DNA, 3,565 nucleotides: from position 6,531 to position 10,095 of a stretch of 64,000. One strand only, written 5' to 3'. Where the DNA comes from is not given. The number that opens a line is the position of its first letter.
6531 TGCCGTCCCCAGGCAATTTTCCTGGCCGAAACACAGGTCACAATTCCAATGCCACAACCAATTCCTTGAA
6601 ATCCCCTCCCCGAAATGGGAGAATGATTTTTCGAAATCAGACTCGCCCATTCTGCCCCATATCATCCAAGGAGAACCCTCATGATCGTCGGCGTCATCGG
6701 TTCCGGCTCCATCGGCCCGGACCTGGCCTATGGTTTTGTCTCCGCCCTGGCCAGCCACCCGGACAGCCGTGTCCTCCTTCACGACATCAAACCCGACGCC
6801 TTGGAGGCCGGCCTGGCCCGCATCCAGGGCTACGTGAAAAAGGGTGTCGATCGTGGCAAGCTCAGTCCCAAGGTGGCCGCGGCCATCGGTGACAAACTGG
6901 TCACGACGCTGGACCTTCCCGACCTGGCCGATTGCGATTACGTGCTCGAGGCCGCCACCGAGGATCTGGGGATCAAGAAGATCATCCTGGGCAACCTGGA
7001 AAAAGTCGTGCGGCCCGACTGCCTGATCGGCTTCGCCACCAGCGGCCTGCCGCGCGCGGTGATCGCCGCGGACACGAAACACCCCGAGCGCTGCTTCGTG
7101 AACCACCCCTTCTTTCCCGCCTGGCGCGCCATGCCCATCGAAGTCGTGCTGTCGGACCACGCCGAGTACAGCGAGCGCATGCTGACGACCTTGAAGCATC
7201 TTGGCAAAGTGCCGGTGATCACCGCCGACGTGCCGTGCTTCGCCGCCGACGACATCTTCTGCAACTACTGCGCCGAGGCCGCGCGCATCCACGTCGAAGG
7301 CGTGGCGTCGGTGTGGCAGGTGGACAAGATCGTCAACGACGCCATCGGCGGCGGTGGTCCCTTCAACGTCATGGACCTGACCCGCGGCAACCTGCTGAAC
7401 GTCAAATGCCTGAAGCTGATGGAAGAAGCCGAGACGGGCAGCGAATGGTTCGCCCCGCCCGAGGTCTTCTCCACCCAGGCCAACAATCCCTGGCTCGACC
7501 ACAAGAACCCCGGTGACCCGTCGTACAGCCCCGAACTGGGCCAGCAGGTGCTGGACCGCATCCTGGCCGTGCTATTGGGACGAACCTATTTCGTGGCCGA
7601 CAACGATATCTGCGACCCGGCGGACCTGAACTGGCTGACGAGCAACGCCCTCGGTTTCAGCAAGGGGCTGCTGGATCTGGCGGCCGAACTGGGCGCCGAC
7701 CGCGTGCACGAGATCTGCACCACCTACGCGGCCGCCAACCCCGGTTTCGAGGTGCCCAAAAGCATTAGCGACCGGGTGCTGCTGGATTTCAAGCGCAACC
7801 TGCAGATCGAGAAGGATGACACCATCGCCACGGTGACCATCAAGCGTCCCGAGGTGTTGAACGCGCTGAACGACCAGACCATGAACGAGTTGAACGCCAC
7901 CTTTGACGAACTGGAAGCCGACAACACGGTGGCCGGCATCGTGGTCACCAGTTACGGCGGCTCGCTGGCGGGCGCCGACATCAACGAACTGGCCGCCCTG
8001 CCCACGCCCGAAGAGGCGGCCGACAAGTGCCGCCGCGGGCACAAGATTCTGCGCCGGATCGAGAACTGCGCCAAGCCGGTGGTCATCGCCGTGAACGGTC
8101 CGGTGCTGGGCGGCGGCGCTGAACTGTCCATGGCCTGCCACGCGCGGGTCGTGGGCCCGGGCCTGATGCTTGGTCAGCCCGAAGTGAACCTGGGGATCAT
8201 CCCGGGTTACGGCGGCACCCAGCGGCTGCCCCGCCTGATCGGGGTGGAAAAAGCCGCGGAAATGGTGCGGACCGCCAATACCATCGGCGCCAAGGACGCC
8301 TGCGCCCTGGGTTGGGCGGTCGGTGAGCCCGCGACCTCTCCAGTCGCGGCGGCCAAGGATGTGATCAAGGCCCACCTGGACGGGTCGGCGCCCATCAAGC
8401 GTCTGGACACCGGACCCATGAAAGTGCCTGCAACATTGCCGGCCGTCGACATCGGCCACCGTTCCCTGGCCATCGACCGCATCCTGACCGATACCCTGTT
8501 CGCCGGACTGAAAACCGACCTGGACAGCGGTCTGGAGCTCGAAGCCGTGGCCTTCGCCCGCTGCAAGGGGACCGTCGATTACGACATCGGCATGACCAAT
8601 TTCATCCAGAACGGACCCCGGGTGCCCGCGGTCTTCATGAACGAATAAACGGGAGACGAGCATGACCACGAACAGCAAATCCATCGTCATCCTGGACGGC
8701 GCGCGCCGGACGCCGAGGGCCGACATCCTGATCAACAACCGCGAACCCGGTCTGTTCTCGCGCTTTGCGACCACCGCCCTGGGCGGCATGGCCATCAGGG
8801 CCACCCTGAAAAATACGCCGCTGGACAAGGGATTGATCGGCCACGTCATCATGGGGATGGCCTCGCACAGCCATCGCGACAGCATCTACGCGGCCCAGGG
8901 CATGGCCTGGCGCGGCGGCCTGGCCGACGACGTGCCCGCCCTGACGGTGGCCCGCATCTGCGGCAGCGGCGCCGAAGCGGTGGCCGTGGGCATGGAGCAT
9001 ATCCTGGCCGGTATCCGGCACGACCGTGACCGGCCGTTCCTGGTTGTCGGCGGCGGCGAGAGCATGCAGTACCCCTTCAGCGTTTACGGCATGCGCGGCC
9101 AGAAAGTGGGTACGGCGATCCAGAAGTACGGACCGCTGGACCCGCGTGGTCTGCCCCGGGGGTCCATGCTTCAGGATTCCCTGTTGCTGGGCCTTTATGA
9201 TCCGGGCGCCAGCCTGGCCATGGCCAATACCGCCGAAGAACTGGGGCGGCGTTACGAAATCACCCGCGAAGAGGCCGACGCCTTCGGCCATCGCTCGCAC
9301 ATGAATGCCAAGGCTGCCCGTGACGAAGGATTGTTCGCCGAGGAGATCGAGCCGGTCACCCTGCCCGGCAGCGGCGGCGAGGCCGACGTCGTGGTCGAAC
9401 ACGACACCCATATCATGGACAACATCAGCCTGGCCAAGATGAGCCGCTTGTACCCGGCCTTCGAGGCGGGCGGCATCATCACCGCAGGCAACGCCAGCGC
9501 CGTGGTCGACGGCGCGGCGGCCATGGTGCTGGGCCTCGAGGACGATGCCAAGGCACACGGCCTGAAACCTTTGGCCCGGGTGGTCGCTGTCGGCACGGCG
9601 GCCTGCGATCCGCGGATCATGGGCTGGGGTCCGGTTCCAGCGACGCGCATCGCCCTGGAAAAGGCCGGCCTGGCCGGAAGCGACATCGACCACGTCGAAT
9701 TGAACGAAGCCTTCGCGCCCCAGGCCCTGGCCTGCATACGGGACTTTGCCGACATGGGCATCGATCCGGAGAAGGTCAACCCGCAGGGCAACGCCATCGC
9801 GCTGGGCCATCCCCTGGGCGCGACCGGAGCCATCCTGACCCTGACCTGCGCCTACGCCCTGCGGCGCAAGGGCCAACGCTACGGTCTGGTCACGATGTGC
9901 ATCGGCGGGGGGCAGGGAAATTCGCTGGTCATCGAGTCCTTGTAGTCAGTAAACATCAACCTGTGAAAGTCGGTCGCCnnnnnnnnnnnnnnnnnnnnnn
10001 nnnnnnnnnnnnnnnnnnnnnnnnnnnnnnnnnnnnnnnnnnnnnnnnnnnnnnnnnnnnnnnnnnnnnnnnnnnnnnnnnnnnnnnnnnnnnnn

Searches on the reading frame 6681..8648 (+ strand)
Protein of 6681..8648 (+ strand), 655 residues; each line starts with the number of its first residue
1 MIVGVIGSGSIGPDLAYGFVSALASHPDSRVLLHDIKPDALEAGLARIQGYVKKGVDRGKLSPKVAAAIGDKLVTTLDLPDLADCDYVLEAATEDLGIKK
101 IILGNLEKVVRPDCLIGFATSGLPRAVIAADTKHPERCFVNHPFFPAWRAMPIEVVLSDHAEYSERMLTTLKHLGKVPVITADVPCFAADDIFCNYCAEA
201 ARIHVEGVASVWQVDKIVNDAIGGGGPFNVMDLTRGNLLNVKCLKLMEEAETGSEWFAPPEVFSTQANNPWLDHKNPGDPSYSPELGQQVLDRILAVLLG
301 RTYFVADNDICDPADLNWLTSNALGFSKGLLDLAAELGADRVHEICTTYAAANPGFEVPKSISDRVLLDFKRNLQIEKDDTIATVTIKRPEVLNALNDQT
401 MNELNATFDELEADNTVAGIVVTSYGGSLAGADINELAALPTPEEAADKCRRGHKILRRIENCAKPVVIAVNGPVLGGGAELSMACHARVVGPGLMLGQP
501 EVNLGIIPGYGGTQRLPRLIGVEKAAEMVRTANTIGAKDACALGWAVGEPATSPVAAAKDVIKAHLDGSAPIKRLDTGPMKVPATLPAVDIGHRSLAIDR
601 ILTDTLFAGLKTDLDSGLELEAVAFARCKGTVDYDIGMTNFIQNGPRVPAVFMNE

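Call 32: search_protein_families(library=pfam, proteins=[window:6681-8648:+], max_evalue=0.00001)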
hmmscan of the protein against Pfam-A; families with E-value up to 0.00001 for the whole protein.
window:6681-8648:+ (655 aa): 4 families
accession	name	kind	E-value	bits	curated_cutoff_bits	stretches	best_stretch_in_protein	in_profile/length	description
PF00378.25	ECH_1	-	1e-38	133.5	27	1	378-544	2-168/251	Enoyl-CoA hydratase/isomerase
PF02737.24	3HCDH_N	-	2.2e-31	109.6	22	1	3-183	2-179/180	3-hydroxyacyl-CoA dehydrogenase, NAD binding domain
PF16113.10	ECH_2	-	1.1e-26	94.5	27.2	1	383-546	2-168/335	Enoyl-CoA hydratase/isomerase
PF00725.27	3HCDH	-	4.2e-10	40.4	22.1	0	187-276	2-90/97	3-hydroxyacyl-CoA dehydrogenase, C-terminal domain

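Call 46: search_protein_families(library=ncbifam, proteins=[window:6681-8648:+], max_evalue=1e-20)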
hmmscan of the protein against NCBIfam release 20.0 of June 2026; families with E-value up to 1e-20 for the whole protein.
window:6681-8648:+ (655 aa): 46 families (the best 25 are shown)
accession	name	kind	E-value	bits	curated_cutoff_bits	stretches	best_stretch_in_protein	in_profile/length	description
NF008363.0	PRK11154.1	equivalog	2.1e-67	227.8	869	2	376-545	9-184/708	fatty acid oxidation complex subunit alpha FadJ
NF008727.0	PRK11730.1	equivalog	2.8e-65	221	870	2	378-567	13-206/717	fatty acid oxidation complex subunit alpha FadB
TIGR02441.1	fa_ox_alpha_mit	equivalog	7e-59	199.6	964.65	2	371-544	12-190/737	fatty acid oxidation complex subunit alpha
NF004475.0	PRK05809.1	subfamily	5.4e-58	196.5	394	1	372-544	4-177/260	short-chain-enoyl-CoA hydratase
TIGR02440.1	FadJ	equivalog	1.6e-57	195.3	968.45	1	378-545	7-179/699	fatty acid oxidation complex subunit alpha FadJ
TIGR02437.1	FadB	equivalog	5.3e-57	193.7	933.55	2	378-567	13-206/714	fatty acid oxidation complex subunit alpha FadB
NF005803.0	PRK07658.1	equivalog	2.7e-50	171.2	313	1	373-546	3-176/257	enoyl-CoA hydratase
NF006124.0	PRK08268.1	subfamily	3.4e-45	155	508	1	3-234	10-239/507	3-hydroxyacyl-CoA dehydrogenase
NF006007.0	PRK08138.1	subfamily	8e-42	143.4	355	1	378-642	14-251/261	enoyl-CoA hydratase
NF004634.0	PRK05980.1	equivalog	5.6e-41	140.6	375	1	374-546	5-182/263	crotonase/enoyl-CoA hydratase family protein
NF004517.0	PRK05862.1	equivalog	5.2e-40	137.6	396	1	373-544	5-174/257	enoyl-CoA hydratase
NF007239.0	PRK09674.1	equivalog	2.5e-39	135.3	371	1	376-544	8-174/257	2,3-dehydroadipyl-CoA hydratase PaaF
NF005802.0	PRK07657.1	equivalog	1.2e-38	133.2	363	1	378-544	10-177/260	enoyl-CoA hydratase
TIGR02279.1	PaaC-3OHAcCoADH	equivalog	3.3e-36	125.2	669.4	1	3-237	8-239/503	3-hydroxyacyl-CoA dehydrogenase PaaH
NF051848.1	EnCoAHydtEchA19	equivalog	1e-33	117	400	1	374-544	2-175/258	enoyl-CoA hydratase EchA19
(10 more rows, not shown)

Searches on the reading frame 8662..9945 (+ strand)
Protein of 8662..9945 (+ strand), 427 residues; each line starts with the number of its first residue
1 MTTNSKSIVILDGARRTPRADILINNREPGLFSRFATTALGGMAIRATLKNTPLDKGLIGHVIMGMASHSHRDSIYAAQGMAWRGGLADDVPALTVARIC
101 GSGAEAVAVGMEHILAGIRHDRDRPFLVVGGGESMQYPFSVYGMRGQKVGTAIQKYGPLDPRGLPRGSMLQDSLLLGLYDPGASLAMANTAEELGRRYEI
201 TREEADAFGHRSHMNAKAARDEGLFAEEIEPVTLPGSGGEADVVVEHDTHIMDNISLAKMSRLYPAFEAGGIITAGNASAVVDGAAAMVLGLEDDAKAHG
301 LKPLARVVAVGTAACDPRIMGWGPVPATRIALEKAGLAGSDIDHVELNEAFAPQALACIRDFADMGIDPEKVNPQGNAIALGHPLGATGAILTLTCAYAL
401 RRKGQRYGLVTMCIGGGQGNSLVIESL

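Call 32: search_protein_families(library=pfam, proteins=[window:8662-9945:+], max_evalue=0.00001)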
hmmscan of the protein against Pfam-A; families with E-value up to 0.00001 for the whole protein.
window:8662-9945:+ (427 aa): 2 families
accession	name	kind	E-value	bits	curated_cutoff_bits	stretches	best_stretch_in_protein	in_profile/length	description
PF00108.29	Thiolase_N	-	1.2e-47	162.9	26.4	1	28-291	14-257/260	Thiolase, N-terminal domain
PF02803.24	Thiolase_C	-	2.7e-43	146.9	27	1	301-425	1-122/123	Thiolase, C-terminal domain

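Call 46: search_protein_families(library=ncbifam, proteins=[window:8662-9945:+], max_evalue=1e-20)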
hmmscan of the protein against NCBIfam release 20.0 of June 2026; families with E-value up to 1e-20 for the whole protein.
window:8662-9945:+ (427 aa): 30 families (the best 25 are shown)
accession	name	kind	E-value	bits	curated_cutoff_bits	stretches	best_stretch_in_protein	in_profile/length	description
TIGR01930.1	AcCoA-C-Actrans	subfamily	6.7e-104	347.9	240.55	1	15-425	5-385/385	acetyl-CoA C-acyltransferase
NF006552.0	PRK09051.1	subfamily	3.9e-96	322.7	565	1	30-426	21-394/395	beta-ketothiolase BktB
NF042999.1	bketothiol_BktB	equivalog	2.1e-92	310.4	725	1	30-426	20-393/394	beta-ketothiolase BktB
NF004853.0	PRK06205.1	subfamily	1.7e-87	294.1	551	1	30-426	19-402/404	acetyl-CoA C-acetyltransferase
TIGR02430.1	pcaF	equivalog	1.3e-85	287.9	597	1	28-426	16-399/400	3-oxoadipyl-CoA thiolase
NF006551.0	PRK09050.1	subfamily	1.5e-85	287.7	605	1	30-426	19-400/401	3-oxoadipyl-CoA thiolase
NF005033.0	PRK06445.1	equivalog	1.7e-82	277.7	511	1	15-426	11-394/395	acetyl-CoA C-acetyltransferase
NF005805.0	PRK07661.1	equivalog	1.9e-79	267.4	633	1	180-425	140-389/391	acetyl-CoA C-acetyltransferase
NF006510.0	PRK08947.1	equivalog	2.9e-79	266.8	519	1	183-425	143-385/387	acetyl-CoA C-acyltransferase FadA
NF006001.0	PRK08131.1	equivalog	9e-79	265.2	622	1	32-426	21-399/401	3-oxoadipyl-CoA thiolase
NF006553.0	PRK09052.1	equivalog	3.8e-78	263.3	567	1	185-426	152-398/399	acetyl-CoA C-acyltransferase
NF005890.0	PRK07851.1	equivalog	4.5e-76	256.4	580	1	181-427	167-405/406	acetyl-CoA C-acetyltransferase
NF004206.0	PRK05656.1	subfamily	6.2e-75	252.7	688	1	33-425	22-391/392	acetyl-CoA C-acetyltransferase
NF006086.0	PRK08235.1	equivalog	4.9e-72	243.2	526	1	29-425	18-391/393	acetyl-CoA C-acetyltransferase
NF005152.0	PRK06633.1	equivalog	4.3e-71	239.6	675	1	34-426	24-391/392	acetyl-CoA C-acetyltransferase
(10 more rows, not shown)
